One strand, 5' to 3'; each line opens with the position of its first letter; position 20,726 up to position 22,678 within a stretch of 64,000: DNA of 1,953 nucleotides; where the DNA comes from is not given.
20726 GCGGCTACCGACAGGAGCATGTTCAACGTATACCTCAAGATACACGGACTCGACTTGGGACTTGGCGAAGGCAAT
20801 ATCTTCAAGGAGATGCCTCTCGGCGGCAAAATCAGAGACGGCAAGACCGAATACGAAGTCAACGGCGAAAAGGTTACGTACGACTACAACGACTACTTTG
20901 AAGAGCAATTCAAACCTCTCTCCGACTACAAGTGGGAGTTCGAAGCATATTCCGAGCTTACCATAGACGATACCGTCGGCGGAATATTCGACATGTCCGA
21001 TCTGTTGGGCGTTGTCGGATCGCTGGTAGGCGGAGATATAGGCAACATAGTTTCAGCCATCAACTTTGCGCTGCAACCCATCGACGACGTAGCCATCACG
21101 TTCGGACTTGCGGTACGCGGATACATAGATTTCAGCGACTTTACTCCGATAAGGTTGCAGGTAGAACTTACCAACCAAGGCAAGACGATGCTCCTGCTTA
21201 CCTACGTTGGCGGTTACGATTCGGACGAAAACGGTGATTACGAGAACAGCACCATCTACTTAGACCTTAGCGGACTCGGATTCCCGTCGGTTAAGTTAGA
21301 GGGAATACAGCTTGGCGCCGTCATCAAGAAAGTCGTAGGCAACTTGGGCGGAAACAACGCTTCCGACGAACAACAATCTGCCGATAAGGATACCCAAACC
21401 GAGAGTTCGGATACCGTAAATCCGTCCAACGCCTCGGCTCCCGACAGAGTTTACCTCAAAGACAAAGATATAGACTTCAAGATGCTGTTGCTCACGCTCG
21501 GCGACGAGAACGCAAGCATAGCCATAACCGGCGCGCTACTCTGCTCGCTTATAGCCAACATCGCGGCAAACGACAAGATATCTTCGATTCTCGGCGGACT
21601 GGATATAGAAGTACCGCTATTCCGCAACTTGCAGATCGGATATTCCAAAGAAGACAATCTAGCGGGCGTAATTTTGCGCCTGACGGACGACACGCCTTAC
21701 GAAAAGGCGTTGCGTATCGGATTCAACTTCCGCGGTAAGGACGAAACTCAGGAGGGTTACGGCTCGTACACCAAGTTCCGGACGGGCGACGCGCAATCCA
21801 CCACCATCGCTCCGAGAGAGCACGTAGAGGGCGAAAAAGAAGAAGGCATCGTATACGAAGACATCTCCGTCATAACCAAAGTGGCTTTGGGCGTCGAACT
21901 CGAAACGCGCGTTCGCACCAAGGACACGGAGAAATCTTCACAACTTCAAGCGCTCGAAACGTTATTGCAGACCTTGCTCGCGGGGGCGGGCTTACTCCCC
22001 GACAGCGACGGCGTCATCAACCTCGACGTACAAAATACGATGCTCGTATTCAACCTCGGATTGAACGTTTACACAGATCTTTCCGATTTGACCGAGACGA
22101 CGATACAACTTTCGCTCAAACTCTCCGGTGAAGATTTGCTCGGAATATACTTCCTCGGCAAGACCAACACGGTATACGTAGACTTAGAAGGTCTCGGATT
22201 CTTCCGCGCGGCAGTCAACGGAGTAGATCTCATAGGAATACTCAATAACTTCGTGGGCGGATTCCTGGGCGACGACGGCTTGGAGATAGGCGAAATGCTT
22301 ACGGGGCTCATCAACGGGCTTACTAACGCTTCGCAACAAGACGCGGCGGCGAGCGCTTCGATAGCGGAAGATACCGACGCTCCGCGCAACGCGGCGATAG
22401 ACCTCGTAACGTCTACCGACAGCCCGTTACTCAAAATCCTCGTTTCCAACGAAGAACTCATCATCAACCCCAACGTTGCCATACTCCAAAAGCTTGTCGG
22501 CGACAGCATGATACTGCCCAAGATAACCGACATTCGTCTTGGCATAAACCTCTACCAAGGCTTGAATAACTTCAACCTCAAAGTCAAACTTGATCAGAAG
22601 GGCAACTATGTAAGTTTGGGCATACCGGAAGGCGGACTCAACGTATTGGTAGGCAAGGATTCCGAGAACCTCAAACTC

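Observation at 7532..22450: About 14 diverged ~330 aa modules delimited by two recurring motifs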

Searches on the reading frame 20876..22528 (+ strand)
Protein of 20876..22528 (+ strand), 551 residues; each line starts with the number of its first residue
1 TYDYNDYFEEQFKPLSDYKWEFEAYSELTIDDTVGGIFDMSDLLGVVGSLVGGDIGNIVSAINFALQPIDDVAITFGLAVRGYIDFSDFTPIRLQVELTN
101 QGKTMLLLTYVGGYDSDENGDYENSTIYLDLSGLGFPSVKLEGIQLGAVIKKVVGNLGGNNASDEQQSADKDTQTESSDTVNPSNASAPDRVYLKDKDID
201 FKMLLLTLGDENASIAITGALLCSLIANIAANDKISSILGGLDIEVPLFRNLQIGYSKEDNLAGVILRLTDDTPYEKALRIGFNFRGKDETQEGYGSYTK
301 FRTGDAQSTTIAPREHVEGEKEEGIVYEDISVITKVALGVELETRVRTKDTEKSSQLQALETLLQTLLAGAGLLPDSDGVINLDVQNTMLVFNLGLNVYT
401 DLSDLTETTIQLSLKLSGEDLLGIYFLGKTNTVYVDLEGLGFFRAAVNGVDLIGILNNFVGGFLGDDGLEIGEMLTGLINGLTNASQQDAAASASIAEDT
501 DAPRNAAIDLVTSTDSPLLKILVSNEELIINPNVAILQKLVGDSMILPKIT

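Call 40: find_homologous_proteins(query=A3, max_evalue=0.00001)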
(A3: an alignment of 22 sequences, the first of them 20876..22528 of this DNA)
Query A3 (22 sequences) (551 aa, profile of the alignment): 1 proteins with E <= 0.00001 among 8000 candidates.
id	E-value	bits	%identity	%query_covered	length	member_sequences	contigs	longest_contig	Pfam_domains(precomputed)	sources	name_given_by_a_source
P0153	1.1e-100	356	54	46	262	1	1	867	-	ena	-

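Call 57: predict_structure(alignment_id=A5)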
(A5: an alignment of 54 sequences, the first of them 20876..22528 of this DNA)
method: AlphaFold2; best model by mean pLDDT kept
length: 551 residues; sequences in the alignment: 54
mean_pLDDT: 68.4   pTM: 0.48
mean pLDDT of the five models: 68.4, 67.7, 65.6, 64.9, 63.0
residues with pLDDT >= 90: 63; 70-90: 226; 50-70: 150; < 50: 112
segments of 3 or more residues with pLDDT < 50: 160-191, 199-201, 273-275, 287-304, 481-514, 544-551
pLDDT, mean of each block of 10 residues (from residue 1): 56 75 78 59 61 61 60 78 85 90 91 75 86 87 81 68 44 41 41 53 68 80 75 77 66 80 75 54 57 39 56 77 79 81 67 75 83 84 72 86 88 91 93 92 92 70 56 50 40 31 36 54 54 67 49 32
secondary structure, 60 per line:
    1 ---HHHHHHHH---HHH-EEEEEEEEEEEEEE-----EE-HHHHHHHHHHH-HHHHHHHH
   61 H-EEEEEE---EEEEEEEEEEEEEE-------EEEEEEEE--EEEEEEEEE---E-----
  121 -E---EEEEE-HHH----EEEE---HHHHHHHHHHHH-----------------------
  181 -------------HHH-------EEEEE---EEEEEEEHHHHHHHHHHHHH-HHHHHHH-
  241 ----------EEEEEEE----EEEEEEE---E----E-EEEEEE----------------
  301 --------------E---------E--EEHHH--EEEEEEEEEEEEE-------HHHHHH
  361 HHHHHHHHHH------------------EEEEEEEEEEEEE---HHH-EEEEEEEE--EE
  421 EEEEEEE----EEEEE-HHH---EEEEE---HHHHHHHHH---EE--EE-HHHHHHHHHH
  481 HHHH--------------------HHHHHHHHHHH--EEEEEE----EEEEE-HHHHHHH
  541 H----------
elements in order: H4-11 E19-32 H41-51 H53-61 E63-68 E72-85 E93-100 E103-111 E126-130 E139-142 H146-157 E204-208 E212-218 H219-231 H233-239 E251-257 E262-268 E279-284 E335-347 H355-370 E389-401 E409-416 E419-427 E432-436 E444-448 H452-460 H471-484 H505-515 E518-523 E528-532 H534-541

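Call 59: fold_search(model_id=the predicted structure, library=pdb)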
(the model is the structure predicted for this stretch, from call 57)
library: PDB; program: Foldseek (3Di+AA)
matches with E <= 10: 502; with E <= 0.001: 0
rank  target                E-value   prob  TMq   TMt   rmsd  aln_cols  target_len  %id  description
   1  4o4x_B                3.6e-02  0.10  0.08  0.09  25.3       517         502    8  Crystal structure of the vaccine antigen Transferrin Binding Protein B (TbpB) double mutant Tyr-167-Ala and Trp-176-Al (released 2015-01-14)
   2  4o4x_A                4.0e-02  0.08  0.08  0.08  27.2       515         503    8  Crystal structure of the vaccine antigen Transferrin Binding Protein B (TbpB) double mutant Tyr-167-Ala and Trp-176-Al (released 2015-01-14)
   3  4o4u_C                4.2e-02  0.13  0.09  0.10  26.0       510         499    8  Crystal structure of the vaccine antigen Transferrin Binding Protein B (TbpB) mutant Trp-176-Ala from Haemophilus para (released 2015-01-14)
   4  3hol                  5.5e-02  0.06  0.08  0.08  27.4       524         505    8  The Structure of Intact Ap-TbpB (N and C lobes) (released 2009-10-06)
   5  4o4u_D                8.0e-02  0.05  0.08  0.08  28.1       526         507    8  Crystal structure of the vaccine antigen Transferrin Binding Protein B (TbpB) mutant Trp-176-Ala from Haemophilus para (released 2015-01-14)
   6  4o4u_B                9.9e-02  0.09  0.09  0.10  27.0       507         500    8  Crystal structure of the vaccine antigen Transferrin Binding Protein B (TbpB) mutant Trp-176-Ala from Haemophilus para (released 2015-01-14)
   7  6muk                  1.8e-01  0.09  0.07  0.09  20.8       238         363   11  1.93 Angstrom Resolution Crystal Structure of Peptidase M23 from Neisseria gonorrhoeae. (released 2018-10-31)
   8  3sv1_B                2.9e-01  0.11  0.06  0.16  19.7       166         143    8  Crystal structure of APP peptide bound rat Mint2 PARM (released 2012-07-11)
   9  3sv1_A                2.9e-01  0.08  0.07  0.15  20.4       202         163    9  Crystal structure of APP peptide bound rat Mint2 PARM (released 2012-07-11)
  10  8tm2_C                3.2e-01  0.54  0.10  0.27   9.4       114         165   11  Preclinical Characterization of Pan-NKG2D Ligand-Binding NKG2D Receptor Decoys (released 2024-04-17)
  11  6wl4_A                3.2e-01  0.18  0.07  0.19  16.4       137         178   13  preTCRbeta-pMHC complex crystal structure (released 2020-12-23)
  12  3slu_B                3.6e-01  0.06  0.07  0.10  18.7       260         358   13  Crystal structure of NMB0315 (released 2012-02-01)
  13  5e1v_B                3.6e-01  0.05  0.07  0.11  21.5       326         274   10  Crystal structure of a monomeric dehydratase domain from a trans AT polyketide synthase split module (released 2016-10-12)
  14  7rro_T                4.2e-01  0.04  0.08  0.09  43.6       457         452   11  Structure of the 48-nm repeat doublet microtubule from bovine tracheal cilia (released 2021-10-27)
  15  5e1v_A                4.4e-01  0.04  0.07  0.11  21.6       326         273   10  Crystal structure of a monomeric dehydratase domain from a trans AT polyketide synthase split module (released 2016-10-12)
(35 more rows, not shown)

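Call 61: search_protein_families(library=pfam, alignment_id=A5, max_evalue=1)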
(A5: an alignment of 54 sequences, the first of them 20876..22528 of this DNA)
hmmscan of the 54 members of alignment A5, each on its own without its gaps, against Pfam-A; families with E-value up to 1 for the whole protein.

A. member 1, window:20876-22528:+ (551 aa): 0 families

B. families by the number of members that match (of 54 scanned): 19 families
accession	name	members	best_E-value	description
PF09236.15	AHSP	2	0.045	Alpha-haemoglobin stabilising protein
PF00815.25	Histidinol_dh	1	0.00015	Histidinol dehydrogenase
PF05670.18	NFACT-R_1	1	0.008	NFACT protein RNA binding domain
PF03395.19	Pox_P4A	1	0.022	Poxvirus P4A protein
PF16351.10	DUF4979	1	0.044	Domain of unknown function (DUF4979)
PF03339.19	Pox_L3_FP4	1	0.047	Poxvirus L3/FP4 protein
PF22427.2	SMMA_C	1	0.09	Maltogenic amylase, C-terminal domain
PF09918.14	DUF2148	1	0.11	Uncharacterized protein containing a ferredoxin domain (DUF2148)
PF08058.16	NPCC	1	0.12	Nuclear pore complex component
PF22704.2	CBM13-like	1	0.12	Alpha-galactosidase, CBM13 domain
PF19709.4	DUF6206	1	0.14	Family of unknown function (DUF6206)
PF08890.17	Phage_TAC_5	1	0.14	Phage XkdN-like tail assembly chaperone protein, TAC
PF11441.14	MxiM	1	0.16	Pilot protein MxiM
PF10049.14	DUF2283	1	0.18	Protein of unknown function (DUF2283)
PF16342.10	DUF4972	1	0.2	Domain of unknown function (DUF4972)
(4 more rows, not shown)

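Call 75: fold_search(model_id=the predicted structure, library=viral)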
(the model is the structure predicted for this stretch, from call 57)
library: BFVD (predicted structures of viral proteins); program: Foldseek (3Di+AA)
matches with E <= 10: 329; with E <= 0.001: 0
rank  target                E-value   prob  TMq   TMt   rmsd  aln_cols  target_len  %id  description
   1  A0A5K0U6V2            2.3e-02  0.14  0.08  0.07  28.6       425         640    9  Uncharacterized protein [Yasminevirus sp. GU-2018]
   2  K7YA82                5.6e-02  0.18  0.12  0.16  28.3       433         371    8  B149 [Rat cytomegalovirus (isolate England)]
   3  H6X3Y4                9.6e-02  0.44  0.10  0.24  12.1       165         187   12  Uncharacterized protein [Klebsiella phage vB_KleM_RaK2]
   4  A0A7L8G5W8            1.3e-01  0.69  0.09  0.27  17.2       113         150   17  (no name in the UniProt tables at hand)
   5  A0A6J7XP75            1.5e-01  0.04  0.06  0.08  30.2       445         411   12  Uncharacterized protein [uncultured Caudovirales phage]
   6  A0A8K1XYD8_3          1.5e-01  0.03  0.06  0.03  38.3       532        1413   10  (no name in the UniProt tables at hand)
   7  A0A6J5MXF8            1.9e-01  0.02  0.06  0.04  40.7       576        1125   10  Concanavalin A-like lectin/glucanases superfamily [uncultured Caudovirales phage]
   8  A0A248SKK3            2.7e-01  0.15  0.08  0.20  14.8       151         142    7  (no name in the UniProt tables at hand)
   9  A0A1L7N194            2.8e-01  0.11  0.08  0.07  17.6       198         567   12  Major capsid protein [Ralstonia phage RP12]
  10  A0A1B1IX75            3.1e-01  0.03  0.07  0.06  44.5       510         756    8  Long tail fiber protein Gp37 [Citrobacter phage vB_CfrM_CfP1]
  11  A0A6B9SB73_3          3.3e-01  0.02  0.07  0.04  28.3       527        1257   11  Polyprotein (Fragment) [Rondonia picorna-like virus]
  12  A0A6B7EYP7            3.5e-01  0.14  0.07  0.19  19.8       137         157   12  (no name in the UniProt tables at hand)
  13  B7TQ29                3.5e-01  0.05  0.08  0.07  36.4       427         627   10  Gp149 [Guinea pig cytomegalovirus (strain 22122)]
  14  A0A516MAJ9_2          3.9e-01  0.04  0.07  0.06  31.3       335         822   11  (no name in the UniProt tables at hand)
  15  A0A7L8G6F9            4.3e-01  0.23  0.10  0.23  21.0       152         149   12  (no name in the UniProt tables at hand)
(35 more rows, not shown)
